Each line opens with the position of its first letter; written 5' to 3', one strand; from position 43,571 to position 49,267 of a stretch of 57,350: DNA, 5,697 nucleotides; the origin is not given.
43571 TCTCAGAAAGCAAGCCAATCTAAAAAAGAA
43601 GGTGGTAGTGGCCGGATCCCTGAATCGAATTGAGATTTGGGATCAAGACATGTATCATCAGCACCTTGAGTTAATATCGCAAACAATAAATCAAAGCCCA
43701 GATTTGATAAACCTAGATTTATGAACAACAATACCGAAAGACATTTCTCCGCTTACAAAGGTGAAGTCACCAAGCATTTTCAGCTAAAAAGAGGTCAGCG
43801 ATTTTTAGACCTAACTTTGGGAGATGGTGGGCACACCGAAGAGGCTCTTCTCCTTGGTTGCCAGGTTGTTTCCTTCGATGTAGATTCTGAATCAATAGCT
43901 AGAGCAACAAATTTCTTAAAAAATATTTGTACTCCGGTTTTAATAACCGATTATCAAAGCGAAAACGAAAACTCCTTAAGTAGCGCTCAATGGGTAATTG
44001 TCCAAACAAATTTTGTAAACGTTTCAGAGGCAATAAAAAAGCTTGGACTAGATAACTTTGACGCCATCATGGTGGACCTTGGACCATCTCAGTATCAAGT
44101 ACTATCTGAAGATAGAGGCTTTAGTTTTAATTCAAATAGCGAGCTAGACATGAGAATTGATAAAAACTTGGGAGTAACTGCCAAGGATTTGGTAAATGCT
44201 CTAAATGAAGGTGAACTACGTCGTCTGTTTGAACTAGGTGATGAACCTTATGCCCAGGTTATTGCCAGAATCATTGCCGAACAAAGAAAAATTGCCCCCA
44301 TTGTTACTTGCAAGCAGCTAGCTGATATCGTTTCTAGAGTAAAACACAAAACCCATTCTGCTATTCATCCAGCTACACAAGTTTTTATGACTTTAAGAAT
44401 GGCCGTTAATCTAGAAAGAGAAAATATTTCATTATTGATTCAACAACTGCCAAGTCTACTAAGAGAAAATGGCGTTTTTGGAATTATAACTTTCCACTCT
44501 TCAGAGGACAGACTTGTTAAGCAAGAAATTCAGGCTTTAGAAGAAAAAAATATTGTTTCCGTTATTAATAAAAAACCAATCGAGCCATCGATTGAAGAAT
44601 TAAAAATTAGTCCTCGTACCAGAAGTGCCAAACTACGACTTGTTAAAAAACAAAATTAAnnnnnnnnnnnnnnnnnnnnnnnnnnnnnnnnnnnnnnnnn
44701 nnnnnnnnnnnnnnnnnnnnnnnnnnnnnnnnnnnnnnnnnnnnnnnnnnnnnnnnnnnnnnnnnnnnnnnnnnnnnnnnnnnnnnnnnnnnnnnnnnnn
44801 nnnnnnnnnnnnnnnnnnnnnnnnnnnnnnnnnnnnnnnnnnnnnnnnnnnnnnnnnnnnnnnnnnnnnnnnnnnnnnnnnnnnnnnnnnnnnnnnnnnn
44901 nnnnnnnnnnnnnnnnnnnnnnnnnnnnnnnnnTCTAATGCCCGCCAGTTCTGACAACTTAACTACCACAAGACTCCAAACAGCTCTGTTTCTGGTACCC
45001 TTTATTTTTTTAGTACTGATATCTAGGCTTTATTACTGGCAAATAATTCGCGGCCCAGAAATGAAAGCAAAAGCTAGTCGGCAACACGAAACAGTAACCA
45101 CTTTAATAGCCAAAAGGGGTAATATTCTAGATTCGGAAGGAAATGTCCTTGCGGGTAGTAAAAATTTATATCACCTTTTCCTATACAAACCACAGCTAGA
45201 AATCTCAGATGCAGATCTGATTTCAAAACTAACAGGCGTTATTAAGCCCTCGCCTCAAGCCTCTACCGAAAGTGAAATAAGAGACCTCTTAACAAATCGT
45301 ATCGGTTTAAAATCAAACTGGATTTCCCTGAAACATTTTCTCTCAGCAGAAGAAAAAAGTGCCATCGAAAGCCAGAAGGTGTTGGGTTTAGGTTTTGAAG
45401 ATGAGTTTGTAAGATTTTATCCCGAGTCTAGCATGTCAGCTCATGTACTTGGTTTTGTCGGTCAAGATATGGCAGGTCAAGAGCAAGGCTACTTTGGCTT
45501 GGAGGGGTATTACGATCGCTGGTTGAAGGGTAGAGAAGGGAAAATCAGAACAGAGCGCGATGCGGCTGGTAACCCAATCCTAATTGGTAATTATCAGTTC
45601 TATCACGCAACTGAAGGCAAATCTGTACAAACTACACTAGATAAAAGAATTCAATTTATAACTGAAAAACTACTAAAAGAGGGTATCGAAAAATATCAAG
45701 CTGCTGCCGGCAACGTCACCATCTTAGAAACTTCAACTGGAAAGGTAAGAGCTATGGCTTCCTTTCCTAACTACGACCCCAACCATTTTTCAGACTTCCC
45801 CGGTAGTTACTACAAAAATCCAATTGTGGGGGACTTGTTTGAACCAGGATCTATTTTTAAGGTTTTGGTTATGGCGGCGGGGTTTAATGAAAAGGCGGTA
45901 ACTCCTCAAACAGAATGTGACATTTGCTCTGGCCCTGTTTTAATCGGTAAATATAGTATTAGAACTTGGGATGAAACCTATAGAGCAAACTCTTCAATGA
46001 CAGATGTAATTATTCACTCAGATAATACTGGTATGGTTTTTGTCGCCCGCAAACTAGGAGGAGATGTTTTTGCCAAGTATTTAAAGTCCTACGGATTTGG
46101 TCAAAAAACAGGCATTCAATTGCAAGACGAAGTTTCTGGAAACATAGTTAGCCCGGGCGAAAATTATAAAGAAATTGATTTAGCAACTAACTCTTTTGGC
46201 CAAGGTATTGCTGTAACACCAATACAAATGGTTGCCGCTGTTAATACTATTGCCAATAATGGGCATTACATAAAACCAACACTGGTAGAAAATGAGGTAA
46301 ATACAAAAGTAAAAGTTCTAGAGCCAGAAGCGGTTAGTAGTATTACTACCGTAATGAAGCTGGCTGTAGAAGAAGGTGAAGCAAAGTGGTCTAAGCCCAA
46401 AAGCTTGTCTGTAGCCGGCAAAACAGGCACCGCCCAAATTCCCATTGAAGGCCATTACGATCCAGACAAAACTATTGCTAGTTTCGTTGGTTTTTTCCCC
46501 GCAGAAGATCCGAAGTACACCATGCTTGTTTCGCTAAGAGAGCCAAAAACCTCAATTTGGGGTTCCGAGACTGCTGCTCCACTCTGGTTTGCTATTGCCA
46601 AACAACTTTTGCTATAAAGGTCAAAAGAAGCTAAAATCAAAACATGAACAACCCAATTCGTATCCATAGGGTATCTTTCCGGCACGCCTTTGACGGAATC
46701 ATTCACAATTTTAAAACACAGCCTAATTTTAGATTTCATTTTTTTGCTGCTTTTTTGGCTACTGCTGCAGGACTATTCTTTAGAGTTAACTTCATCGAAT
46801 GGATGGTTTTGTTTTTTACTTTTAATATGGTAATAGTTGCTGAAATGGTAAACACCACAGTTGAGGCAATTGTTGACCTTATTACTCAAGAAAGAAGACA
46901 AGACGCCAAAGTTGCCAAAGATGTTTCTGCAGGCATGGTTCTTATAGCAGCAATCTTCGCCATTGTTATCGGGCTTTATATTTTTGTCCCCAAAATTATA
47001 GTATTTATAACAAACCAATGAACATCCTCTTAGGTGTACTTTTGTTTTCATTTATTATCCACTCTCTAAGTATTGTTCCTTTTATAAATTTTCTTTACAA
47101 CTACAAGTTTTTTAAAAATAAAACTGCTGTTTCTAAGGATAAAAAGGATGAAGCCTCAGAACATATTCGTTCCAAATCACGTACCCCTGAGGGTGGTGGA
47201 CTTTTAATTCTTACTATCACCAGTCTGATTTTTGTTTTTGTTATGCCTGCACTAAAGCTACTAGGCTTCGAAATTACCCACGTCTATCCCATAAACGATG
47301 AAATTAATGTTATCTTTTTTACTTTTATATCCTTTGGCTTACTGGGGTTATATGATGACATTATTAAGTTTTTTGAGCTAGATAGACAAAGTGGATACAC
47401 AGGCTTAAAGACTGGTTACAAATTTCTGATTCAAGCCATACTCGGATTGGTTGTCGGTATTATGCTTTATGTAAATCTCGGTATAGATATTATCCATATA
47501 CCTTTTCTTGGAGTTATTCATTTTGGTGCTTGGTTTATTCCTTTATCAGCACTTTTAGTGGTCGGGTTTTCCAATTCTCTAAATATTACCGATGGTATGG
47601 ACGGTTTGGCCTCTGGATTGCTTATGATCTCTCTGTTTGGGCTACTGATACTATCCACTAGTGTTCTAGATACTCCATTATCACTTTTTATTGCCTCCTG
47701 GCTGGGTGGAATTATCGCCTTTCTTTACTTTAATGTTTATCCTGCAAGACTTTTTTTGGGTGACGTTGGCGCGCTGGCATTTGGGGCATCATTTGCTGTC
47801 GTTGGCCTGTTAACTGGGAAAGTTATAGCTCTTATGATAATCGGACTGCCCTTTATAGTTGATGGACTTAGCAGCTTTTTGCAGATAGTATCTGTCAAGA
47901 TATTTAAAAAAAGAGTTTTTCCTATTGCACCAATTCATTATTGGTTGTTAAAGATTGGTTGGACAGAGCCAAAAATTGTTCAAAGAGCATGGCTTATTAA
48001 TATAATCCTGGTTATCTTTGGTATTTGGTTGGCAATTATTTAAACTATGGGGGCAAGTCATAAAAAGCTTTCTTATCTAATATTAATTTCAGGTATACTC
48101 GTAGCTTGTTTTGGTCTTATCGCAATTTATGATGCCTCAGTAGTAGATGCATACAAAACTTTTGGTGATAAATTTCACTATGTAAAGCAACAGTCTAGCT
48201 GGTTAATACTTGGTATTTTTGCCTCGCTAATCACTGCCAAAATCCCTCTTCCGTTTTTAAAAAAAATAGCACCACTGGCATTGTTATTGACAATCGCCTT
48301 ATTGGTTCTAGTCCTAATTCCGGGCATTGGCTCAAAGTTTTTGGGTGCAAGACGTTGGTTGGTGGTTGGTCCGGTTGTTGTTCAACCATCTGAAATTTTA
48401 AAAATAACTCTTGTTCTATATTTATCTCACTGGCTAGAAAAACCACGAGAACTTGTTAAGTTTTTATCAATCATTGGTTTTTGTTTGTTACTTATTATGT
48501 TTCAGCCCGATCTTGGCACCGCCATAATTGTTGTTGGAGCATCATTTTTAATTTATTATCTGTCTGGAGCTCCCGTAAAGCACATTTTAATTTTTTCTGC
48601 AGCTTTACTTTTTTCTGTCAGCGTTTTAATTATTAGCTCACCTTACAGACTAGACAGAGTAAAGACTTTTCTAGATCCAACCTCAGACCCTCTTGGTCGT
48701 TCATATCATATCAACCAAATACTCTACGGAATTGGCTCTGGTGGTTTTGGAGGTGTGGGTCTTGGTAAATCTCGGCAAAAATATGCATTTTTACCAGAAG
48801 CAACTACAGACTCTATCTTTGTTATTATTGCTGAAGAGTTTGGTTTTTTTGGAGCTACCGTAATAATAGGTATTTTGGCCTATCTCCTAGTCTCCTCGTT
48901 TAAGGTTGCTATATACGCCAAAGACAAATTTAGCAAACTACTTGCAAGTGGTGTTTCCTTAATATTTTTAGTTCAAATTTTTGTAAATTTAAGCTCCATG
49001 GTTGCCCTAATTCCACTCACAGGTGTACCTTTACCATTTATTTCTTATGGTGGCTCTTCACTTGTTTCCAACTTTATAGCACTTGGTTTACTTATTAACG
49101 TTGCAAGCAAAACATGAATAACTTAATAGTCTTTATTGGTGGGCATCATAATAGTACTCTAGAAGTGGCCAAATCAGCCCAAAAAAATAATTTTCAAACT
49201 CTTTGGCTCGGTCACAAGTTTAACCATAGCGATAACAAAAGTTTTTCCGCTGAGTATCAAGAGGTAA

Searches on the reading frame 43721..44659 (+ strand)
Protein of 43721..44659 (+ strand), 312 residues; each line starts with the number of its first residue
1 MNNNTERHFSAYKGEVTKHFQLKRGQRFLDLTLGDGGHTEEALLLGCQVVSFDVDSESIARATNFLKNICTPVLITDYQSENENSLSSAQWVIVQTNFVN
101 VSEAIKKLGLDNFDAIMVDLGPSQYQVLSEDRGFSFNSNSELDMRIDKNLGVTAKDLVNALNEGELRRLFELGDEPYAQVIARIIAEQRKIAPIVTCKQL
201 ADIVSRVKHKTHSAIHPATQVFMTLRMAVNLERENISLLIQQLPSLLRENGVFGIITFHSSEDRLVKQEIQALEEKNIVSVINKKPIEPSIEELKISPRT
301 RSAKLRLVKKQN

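Call 36: search_protein_families(library=pfam, proteins=[window:43721-44659:+], max_evalue=0.001)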
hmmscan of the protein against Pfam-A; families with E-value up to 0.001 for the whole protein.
window:43721-44659:+ (312 aa): 1 family
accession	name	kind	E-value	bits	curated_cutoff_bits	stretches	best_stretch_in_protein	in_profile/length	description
PF01795.25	Methyltransf_5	-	1.2e-67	229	27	1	7-310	3-308/309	MraW methylase family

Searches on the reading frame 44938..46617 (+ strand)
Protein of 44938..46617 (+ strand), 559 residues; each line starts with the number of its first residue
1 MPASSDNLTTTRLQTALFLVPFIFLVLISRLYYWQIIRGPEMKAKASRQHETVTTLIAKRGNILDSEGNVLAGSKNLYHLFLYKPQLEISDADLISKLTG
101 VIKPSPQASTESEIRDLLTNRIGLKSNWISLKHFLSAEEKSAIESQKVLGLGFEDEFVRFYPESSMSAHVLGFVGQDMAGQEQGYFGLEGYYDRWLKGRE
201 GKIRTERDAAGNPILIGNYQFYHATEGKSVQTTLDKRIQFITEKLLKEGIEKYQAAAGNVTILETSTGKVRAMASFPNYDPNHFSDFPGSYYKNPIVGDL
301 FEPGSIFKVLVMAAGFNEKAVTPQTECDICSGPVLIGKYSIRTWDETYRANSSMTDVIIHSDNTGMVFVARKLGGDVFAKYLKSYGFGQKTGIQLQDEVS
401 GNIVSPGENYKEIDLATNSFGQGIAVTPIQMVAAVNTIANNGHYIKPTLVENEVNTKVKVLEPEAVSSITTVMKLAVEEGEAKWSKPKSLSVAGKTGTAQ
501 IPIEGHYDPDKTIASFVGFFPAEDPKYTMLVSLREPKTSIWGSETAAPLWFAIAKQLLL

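Call 36: search_protein_families(library=pfam, proteins=[window:44938-46617:+], max_evalue=0.001)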
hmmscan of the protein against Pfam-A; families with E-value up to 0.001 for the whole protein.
window:44938-46617:+ (559 aa): 4 families
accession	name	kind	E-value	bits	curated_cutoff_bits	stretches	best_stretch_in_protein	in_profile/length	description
PF00905.27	Transpeptidase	-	1.3e-63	215.4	22.1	1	260-549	3-293/299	Penicillin binding protein transpeptidase domain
PF03717.20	PBP_dimer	-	5.4e-22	79.5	24.4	1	58-214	4-176/180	Penicillin-binding Protein dimerisation domain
PF13354.11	Beta-lactamase2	-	3.9e-05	23.5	22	1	301-498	21-189/214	Beta-lactamase enzyme family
PF21922.1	PBP_dimer_2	-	0.0004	21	27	0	156-203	22-64/83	Penicillin binding protein A dimerisation domain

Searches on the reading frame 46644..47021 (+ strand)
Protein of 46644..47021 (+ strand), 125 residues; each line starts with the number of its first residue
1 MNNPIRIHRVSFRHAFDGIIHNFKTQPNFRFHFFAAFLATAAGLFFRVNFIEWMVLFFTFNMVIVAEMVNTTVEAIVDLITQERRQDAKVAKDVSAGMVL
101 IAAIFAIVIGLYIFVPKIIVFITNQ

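Call 36: search_protein_families(library=pfam, proteins=[window:46644-47021:+], max_evalue=0.001)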
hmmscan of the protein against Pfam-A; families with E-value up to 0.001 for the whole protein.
window:46644-47021:+ (125 aa): 1 family
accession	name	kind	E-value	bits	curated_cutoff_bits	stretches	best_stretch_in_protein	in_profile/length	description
PF01219.24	DAGK_prokar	-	8.1e-34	116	22.3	1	13-114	1-102/102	Prokaryotic diacylglycerol kinase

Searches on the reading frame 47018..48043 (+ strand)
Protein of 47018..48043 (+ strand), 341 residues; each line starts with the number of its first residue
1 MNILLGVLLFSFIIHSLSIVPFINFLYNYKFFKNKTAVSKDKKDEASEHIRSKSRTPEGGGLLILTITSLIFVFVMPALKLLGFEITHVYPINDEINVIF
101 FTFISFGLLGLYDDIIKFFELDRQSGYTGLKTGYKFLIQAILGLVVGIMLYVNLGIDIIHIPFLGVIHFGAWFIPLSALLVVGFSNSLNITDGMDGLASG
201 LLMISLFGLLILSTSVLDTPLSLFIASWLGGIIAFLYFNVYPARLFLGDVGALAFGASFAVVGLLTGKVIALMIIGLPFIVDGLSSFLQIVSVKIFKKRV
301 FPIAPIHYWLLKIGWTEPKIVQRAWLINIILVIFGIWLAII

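Call 36: search_protein_families(library=pfam, proteins=[window:47018-48043:+], max_evalue=0.001)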
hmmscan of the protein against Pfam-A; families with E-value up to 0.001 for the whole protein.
window:47018-48043:+ (341 aa): 1 family
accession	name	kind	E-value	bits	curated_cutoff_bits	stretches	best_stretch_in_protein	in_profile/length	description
PF00953.26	Glycos_transf_4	-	2.8e-28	99.4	27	1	98-265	3-158/160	Glycosyl transferase family 4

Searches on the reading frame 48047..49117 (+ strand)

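Call 36: search_protein_families(library=pfam, proteins=[window:48047-49117:+], max_evalue=0.001)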
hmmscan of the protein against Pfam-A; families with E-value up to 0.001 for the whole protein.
window:48047-49117:+ (356 aa): 1 family
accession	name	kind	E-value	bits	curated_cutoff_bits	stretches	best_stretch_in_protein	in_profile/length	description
PF01098.24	FTSW_RODA_SPOVE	-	4.3e-96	322.4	26.4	1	11-355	3-353/356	Cell cycle protein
